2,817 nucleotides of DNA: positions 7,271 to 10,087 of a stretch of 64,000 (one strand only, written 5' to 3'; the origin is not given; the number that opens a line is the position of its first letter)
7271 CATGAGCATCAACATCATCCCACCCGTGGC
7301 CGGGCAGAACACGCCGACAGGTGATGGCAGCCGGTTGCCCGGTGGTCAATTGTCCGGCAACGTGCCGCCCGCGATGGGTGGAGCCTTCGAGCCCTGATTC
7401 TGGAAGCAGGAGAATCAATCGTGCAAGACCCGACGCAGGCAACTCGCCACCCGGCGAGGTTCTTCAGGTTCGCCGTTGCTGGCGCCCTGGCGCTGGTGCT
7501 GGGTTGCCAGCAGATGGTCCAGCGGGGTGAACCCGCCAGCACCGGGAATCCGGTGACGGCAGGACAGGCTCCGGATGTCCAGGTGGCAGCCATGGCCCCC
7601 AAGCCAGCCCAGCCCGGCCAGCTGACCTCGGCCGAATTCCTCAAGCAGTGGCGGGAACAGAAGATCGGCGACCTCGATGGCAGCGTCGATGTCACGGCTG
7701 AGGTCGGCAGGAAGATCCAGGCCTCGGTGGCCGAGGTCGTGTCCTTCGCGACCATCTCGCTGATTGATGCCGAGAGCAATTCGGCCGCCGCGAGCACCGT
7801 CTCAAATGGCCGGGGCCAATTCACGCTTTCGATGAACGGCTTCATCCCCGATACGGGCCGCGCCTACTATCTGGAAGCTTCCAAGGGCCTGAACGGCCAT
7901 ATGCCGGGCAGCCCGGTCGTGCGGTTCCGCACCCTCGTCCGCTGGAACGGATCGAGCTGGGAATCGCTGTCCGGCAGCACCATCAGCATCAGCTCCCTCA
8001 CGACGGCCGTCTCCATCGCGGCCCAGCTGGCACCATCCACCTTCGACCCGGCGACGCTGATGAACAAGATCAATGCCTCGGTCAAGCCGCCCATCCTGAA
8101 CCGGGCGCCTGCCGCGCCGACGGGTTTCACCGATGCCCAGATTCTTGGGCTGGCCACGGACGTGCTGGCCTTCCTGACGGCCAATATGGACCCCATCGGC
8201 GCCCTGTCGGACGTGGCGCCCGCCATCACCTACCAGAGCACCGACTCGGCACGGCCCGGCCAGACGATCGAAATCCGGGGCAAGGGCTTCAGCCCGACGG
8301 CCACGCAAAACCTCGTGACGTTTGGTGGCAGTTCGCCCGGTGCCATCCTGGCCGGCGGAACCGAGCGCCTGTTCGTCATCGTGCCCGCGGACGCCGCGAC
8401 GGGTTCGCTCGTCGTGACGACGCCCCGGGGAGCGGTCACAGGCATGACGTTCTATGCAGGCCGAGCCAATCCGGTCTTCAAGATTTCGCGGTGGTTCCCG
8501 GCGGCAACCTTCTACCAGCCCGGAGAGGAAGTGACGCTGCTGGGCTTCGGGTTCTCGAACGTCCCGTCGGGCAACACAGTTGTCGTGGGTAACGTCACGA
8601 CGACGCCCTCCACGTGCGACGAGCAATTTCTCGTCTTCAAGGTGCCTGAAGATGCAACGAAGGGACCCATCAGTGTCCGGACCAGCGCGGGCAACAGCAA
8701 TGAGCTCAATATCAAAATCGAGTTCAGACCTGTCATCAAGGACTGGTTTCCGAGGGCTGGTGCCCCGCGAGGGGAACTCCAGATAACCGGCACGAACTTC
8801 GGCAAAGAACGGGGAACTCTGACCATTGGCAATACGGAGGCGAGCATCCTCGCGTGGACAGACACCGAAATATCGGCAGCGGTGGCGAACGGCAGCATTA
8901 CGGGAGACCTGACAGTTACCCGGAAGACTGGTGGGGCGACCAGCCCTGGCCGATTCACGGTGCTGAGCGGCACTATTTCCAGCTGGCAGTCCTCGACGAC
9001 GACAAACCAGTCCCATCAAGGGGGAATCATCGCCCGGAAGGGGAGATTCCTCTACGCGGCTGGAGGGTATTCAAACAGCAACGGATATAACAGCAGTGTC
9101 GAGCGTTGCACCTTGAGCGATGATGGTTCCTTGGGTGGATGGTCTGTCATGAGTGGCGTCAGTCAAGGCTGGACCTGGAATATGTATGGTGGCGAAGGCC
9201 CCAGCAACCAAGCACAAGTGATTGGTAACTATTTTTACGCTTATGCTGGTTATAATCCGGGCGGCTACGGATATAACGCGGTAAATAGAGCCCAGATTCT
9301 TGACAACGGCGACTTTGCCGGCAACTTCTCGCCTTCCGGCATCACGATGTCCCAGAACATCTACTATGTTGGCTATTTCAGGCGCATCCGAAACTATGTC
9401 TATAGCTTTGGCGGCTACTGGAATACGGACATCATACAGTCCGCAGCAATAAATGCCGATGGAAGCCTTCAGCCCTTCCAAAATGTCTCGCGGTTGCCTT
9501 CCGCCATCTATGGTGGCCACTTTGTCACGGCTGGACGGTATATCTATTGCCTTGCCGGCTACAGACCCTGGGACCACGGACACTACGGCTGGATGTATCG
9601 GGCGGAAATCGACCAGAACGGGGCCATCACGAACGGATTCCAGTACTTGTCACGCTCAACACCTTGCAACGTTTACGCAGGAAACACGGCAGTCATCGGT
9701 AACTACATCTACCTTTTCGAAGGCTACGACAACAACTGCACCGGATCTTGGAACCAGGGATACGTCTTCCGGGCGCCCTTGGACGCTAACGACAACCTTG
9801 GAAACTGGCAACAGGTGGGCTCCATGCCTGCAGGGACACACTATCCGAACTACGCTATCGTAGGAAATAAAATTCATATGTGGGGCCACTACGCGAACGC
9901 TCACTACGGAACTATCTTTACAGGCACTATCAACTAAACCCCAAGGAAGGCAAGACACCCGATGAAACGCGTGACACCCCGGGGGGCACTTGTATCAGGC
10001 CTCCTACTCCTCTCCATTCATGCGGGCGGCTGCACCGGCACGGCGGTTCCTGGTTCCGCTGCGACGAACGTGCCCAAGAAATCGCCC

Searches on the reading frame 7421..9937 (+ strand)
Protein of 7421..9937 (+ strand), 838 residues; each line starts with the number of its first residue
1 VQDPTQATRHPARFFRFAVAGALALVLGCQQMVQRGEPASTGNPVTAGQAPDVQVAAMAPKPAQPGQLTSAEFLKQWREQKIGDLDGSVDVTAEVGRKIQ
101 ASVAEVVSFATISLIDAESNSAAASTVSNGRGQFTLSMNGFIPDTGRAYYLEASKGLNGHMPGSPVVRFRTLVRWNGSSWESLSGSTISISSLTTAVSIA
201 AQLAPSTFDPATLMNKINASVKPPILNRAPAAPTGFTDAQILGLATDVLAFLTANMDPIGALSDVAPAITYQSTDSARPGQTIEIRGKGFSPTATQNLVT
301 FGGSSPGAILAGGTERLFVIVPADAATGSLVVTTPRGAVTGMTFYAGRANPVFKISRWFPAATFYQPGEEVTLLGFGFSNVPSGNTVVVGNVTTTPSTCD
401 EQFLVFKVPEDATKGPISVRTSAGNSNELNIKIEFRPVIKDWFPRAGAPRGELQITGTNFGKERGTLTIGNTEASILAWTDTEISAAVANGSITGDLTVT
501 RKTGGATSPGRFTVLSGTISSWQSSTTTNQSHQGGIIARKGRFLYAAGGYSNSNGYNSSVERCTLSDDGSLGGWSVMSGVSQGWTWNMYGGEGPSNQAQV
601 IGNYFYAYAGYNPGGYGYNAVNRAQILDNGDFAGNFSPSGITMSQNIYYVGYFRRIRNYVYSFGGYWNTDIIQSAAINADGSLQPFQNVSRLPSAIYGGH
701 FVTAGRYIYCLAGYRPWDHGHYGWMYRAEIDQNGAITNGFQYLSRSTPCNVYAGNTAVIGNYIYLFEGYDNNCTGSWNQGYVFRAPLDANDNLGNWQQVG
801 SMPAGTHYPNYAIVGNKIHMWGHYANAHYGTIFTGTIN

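Call 15: search_protein_families(library=pfam, proteins=[window:7421-9937:+], max_evalue=0.001)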
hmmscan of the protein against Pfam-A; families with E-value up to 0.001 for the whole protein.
window:7421-9937:+ (838 aa): 1 family
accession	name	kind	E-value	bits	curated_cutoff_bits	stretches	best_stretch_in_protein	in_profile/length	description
PF01833.30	TIG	-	1.2e-17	64.1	20.9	2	437-513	1-83/84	IPT/TIG domain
